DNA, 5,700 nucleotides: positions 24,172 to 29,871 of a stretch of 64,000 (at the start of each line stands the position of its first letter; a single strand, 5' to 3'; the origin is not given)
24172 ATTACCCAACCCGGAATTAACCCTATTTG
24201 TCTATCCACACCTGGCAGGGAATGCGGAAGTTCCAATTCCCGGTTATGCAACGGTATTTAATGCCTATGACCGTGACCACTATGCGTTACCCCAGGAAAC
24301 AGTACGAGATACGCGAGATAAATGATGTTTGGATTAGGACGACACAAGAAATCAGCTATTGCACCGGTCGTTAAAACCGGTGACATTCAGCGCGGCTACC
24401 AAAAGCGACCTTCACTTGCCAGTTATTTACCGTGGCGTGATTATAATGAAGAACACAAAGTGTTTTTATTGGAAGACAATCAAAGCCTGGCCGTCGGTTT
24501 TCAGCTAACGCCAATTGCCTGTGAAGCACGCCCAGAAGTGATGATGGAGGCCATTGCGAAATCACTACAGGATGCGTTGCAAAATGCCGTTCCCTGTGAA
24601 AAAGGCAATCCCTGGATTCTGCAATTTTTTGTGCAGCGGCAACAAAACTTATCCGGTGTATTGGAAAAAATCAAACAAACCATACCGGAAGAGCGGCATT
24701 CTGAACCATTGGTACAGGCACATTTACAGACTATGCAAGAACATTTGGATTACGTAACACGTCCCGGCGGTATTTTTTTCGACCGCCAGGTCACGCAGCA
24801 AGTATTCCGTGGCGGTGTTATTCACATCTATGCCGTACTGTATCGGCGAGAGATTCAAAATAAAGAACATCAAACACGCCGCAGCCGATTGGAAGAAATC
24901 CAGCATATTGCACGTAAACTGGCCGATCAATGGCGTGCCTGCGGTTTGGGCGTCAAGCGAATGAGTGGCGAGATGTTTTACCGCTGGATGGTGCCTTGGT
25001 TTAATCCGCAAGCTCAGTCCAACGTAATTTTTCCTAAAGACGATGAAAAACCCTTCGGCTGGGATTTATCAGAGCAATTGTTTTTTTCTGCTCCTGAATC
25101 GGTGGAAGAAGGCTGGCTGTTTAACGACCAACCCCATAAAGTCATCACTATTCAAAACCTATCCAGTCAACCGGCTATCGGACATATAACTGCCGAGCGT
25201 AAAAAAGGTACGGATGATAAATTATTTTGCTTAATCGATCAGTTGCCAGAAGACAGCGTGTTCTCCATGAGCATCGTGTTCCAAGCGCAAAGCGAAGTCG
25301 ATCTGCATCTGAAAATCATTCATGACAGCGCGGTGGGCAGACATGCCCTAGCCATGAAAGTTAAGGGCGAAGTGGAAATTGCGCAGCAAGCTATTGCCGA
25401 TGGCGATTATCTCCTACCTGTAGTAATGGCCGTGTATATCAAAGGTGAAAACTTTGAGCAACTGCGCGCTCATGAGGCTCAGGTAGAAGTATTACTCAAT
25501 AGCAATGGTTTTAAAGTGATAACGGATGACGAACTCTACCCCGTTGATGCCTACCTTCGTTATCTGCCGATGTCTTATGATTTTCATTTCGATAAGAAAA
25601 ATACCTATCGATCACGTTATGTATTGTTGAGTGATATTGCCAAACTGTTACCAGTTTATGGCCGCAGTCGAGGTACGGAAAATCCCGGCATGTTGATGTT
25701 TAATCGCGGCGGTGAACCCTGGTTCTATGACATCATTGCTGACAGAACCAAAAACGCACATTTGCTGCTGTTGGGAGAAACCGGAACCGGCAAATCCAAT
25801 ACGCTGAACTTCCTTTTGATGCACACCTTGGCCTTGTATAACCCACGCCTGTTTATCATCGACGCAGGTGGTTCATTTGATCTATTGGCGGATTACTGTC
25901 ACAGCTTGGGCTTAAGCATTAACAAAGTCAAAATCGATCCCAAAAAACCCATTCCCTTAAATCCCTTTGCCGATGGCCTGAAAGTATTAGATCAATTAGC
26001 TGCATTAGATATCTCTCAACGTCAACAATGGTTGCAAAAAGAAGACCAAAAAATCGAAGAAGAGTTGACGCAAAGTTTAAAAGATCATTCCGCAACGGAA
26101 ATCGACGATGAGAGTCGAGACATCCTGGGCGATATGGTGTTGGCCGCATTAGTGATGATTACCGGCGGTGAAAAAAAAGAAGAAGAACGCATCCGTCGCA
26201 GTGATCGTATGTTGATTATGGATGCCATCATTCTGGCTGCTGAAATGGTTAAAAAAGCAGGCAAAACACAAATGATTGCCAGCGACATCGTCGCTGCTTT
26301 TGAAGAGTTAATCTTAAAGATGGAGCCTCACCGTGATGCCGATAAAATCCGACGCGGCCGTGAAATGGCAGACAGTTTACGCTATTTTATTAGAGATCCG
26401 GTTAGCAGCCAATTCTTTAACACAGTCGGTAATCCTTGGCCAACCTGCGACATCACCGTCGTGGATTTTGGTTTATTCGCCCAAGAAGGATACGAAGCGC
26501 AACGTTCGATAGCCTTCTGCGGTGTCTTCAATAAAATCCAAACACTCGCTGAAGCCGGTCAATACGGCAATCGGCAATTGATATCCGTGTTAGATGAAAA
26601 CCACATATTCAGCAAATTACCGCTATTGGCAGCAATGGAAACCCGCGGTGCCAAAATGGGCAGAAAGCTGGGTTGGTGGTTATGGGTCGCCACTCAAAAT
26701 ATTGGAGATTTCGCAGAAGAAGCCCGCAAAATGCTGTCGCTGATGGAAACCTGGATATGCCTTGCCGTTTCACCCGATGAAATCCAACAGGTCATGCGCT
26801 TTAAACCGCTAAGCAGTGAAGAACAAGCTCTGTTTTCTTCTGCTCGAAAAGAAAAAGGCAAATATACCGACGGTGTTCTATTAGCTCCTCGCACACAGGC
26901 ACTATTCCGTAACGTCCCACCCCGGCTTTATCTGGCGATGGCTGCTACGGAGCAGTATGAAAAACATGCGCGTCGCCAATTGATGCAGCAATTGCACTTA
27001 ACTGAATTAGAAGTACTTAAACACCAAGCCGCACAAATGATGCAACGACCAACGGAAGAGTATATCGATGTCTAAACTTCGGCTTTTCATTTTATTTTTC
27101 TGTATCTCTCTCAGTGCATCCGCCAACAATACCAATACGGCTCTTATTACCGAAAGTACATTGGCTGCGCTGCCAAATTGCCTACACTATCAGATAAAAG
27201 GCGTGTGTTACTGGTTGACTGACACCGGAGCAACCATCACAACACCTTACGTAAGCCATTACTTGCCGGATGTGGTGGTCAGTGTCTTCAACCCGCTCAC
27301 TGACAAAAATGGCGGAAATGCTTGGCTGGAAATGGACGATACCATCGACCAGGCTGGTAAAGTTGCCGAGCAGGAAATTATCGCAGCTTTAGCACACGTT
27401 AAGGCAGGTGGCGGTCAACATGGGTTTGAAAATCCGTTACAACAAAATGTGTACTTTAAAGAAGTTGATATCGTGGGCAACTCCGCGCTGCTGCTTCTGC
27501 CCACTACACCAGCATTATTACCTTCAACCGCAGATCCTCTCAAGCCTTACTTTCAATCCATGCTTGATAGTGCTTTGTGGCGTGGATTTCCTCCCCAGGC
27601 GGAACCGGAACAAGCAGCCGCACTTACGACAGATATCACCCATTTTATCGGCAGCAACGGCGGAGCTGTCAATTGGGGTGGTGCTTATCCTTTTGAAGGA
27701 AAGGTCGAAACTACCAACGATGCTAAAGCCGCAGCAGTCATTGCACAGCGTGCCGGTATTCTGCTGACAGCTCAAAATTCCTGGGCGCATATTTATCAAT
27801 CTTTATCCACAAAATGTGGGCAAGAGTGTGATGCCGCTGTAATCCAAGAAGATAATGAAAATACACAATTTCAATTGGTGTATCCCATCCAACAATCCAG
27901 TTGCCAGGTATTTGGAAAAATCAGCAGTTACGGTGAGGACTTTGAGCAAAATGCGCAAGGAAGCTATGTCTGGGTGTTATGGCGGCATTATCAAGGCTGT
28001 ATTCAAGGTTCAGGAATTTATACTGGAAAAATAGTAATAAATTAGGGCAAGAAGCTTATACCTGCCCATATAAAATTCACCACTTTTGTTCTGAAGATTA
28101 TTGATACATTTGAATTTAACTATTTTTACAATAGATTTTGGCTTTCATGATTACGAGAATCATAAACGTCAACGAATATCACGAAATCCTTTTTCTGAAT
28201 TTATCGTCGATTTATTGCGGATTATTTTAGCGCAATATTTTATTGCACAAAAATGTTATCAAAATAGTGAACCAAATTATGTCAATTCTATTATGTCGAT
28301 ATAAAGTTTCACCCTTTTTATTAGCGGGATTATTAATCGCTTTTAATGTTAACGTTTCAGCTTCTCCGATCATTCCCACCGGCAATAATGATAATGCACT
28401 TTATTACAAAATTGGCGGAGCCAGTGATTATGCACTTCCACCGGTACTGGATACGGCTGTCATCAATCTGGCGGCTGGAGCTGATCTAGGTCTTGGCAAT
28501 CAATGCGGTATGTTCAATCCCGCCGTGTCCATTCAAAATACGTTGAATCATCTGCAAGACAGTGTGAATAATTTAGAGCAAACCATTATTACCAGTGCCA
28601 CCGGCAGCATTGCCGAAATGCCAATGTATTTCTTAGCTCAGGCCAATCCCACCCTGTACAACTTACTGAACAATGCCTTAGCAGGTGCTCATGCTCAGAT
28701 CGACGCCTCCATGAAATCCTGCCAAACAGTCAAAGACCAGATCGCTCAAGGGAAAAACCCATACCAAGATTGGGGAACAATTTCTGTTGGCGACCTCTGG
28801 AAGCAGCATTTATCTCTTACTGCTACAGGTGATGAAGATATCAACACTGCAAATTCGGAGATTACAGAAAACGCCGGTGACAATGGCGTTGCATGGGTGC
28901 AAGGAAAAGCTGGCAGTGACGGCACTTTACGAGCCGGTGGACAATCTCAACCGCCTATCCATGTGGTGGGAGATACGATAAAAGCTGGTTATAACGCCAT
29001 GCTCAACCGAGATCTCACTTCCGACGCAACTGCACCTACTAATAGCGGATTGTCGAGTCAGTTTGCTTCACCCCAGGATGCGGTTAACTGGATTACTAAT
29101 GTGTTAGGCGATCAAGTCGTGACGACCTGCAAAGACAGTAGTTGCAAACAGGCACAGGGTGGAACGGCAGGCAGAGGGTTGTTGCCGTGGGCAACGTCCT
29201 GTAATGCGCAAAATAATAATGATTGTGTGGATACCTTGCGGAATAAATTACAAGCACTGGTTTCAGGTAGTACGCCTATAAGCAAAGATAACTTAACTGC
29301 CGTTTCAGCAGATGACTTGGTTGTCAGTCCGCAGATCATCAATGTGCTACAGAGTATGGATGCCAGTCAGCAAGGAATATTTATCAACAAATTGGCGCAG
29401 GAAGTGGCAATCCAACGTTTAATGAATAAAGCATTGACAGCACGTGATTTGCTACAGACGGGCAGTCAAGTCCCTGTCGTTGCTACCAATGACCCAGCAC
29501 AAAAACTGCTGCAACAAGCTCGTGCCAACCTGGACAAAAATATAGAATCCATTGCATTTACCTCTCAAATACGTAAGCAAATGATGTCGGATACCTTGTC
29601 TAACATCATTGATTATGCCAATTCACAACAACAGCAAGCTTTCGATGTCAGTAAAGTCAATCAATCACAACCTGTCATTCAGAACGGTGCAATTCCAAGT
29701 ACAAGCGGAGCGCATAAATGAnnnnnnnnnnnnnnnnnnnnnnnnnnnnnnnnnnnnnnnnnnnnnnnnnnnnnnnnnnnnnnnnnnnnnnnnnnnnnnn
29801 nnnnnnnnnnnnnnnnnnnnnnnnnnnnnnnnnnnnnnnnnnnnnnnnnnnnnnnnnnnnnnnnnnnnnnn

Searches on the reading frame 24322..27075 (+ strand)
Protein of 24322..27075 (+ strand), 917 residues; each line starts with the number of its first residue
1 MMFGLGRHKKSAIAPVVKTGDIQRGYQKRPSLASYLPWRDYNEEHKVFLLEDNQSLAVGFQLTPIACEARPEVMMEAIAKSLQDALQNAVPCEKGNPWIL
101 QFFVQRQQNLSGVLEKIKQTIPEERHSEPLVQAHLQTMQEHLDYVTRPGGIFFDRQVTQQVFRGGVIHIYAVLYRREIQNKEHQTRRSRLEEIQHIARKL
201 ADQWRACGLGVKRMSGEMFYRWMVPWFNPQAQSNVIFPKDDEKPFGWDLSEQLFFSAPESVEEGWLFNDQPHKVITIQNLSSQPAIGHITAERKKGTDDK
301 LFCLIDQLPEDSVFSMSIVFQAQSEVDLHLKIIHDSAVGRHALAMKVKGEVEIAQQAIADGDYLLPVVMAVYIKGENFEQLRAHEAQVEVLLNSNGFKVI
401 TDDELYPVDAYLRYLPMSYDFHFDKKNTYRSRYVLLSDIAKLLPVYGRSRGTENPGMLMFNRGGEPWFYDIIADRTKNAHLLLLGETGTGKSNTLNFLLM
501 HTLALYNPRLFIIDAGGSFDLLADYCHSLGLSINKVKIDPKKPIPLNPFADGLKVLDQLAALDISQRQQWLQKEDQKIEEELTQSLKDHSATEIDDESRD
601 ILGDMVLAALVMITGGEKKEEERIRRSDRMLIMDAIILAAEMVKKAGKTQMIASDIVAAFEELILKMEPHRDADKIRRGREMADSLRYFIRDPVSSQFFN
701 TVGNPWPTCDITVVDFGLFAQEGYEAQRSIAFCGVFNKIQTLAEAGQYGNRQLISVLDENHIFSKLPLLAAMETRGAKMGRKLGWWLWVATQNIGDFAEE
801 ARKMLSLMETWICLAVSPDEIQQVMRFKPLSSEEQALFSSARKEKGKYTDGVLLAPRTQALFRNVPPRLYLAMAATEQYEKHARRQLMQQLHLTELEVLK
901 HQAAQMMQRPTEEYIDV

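Call 17: search_protein_families(library=pfam, proteins=[window:24322-27075:+], max_evalue=0.001)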
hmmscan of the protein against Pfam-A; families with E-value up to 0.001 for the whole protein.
window:24322-27075:+ (917 aa): 6 families
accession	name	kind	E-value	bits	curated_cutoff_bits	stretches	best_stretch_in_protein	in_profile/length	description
PF11130.14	TraC_F_IV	-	9.2e-62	209.7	28.1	1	32-419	1-375/375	TraC protein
PF01580.24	FtsK_SpoIIIE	-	8.8e-08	32.3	24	1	471-524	31-89/221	FtsK/SpoIIIE family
PF01935.23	DUF87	-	7.9e-07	29.8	23.2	1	478-660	23-186/220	Helicase HerA, central domain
PF12846.13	AAA_10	-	3.5e-06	26.7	27.5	0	474-518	17-60/362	AAA-like domain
PF10412.15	TrwB_AAD_bind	-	1e-05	25.1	20.5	0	474-519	11-55/387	Type IV secretion-system coupling protein DNA-binding domain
PF19044.6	P-loop_TraG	-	0.00039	19.6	25.8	0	475-550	26-95/413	TraG P-loop domain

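Call 59: search_dna_similar(query=window:24322-27072:+, collection=plasmids, mode=protein, max_rows=15)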
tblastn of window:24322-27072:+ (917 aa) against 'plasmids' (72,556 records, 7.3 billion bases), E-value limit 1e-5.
Records with a match: 320; places in all: 323; records where one place covers at least 80% of the query: 100.
Best place of each record, by identity: <60% 320.
By first word of the organism name: Pseudomonas 164; Vibrio 21; Klebsiella 14; Aeromonas 14; Pantoea 13; Yersinia 12; Sphingobium 10; Sphingomonas 7; Marinobacter 5; Stutzerimonas 4; and 40 more.
By predicted mobility (MOB-suite, as given by PLSDB): non-mobilizable 179; conjugative 110; mobilizable 31.
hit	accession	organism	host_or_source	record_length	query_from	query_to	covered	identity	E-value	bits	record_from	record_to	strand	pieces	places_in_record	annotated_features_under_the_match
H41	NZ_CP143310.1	Methylophaga thalassica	cell culture,A deep sea sediment sample ...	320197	7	890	96%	36.9%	0e+0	589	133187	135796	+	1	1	conjugative transfer ATPase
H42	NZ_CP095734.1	Methylophaga pinxianii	pure culture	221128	5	890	97%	36.6%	2e-179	583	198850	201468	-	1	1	conjugative transfer ATPase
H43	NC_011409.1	Haemophilus influenzae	Homo sapiens (human),blood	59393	13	898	97%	36.5%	5e-172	562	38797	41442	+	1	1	conjugative transfer ATPase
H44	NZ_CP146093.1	Ralstonia sp. RRA.1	pure culture,Cupriavidus necator ...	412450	20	898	96%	36.7%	3e-165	542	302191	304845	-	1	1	conjugative transfer ATPase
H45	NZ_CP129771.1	Klebsiella pneumoniae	Homo sapiens,whole organism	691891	17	906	97%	36.1%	1e-171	561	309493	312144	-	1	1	conjugative transfer ATPase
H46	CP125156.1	Klebsiella pneumoniae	-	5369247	17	906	97%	36.1%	1e-171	561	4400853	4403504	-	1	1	conjugative transfer ATPase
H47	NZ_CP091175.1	Stutzerimonas stutzeri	cell culture,wwtp active sludge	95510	20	898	96%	36.3%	6e-172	561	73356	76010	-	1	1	conjugative transfer ATPase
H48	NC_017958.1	Tistrella mobilis KA081020-065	-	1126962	21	898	96%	36.3%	1e-158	523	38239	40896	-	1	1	record has no annotation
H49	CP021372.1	Rhizobium sp. ACO-34A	Agave americana L.,cell ...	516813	16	906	97%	35.8%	1e-161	532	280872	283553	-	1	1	conjugative transfer ATPase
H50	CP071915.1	Ralstonia solanacearum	Pogostemon cablin,Single strain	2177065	20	898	96%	36.3%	1e-164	541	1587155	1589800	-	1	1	conjugative transfer ATPase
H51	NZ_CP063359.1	Stutzerimonas stutzeri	Homo sapiens,Cerebrospinal ...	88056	16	898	96%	36.1%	5e-172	562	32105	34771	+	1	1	conjugative transfer ATPase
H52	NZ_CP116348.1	Enterobacter ludwigii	strawberry,pure cluture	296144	7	898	97%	35.7%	5e-163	536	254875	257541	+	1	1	conjugative transfer ATPase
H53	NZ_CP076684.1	Stutzerimonas zhaodongensis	isolated microorganism,Ocean water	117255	16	898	96%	36.0%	4e-170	556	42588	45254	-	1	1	conjugative transfer ATPase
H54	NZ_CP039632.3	Pseudomonas veronii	Bacterial culture,sediment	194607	26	898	95%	36.2%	1e-162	535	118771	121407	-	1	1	conjugative transfer ATPase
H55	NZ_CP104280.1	Comamonas aquatica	-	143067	16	906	97%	35.5%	5e-168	550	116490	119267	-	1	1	conjugative transfer ATPase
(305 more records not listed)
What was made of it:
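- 17124..34977 (+): Conjugation module: PilL2, TIGR03759/03747/03746/03749/03752, TraC/VirB4 ATPase, TIGR03756/03755, TraG_N, coupling protein, MobH-like relaxase. TraC is 36% identical to that of ICEHin1056 (call 59).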

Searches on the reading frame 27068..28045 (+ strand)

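Call 76: search_protein_families(library=ncbifam, proteins=[window:27068-28045:+], max_evalue=0.001)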
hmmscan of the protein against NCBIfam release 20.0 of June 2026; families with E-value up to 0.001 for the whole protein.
window:27068-28045:+ (325 aa): 1 family
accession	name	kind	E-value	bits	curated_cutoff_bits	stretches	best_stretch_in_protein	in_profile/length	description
TIGR03756.1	conj_TIGR03756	hypoth_equivalog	1.6e-57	195.1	188.35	1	23-317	2-292/298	TIGR03756 family integrating conjugative element protein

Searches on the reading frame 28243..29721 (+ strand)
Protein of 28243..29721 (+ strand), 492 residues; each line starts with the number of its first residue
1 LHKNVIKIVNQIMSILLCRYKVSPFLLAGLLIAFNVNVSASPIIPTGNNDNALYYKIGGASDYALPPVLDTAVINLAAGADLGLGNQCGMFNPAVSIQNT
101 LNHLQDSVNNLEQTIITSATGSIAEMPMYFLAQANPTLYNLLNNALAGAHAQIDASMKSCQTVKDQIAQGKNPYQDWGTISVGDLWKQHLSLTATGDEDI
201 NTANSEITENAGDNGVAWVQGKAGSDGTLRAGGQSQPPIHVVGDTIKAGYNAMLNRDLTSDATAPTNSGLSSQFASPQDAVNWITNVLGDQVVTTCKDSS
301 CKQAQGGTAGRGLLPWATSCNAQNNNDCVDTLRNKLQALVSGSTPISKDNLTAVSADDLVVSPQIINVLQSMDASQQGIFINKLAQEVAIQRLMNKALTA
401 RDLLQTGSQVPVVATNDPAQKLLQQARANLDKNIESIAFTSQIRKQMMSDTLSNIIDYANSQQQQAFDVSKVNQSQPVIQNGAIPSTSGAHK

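Call 17: search_protein_families(library=pfam, proteins=[window:28243-29721:+], max_evalue=0.001)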
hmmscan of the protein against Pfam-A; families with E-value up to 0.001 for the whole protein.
window:28243-29721:+ (492 aa): 0 families

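Call 76: search_protein_families(library=ncbifam, proteins=[window:28243-29721:+], max_evalue=0.001)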
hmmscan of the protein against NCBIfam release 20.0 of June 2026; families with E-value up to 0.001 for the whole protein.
window:28243-29721:+ (492 aa): 1 family
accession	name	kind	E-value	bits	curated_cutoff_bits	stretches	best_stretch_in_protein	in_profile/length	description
TIGR03755.1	conj_TIGR03755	equivalog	6e-107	358.1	270.45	1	51-476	2-409/419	integrating conjugative element protein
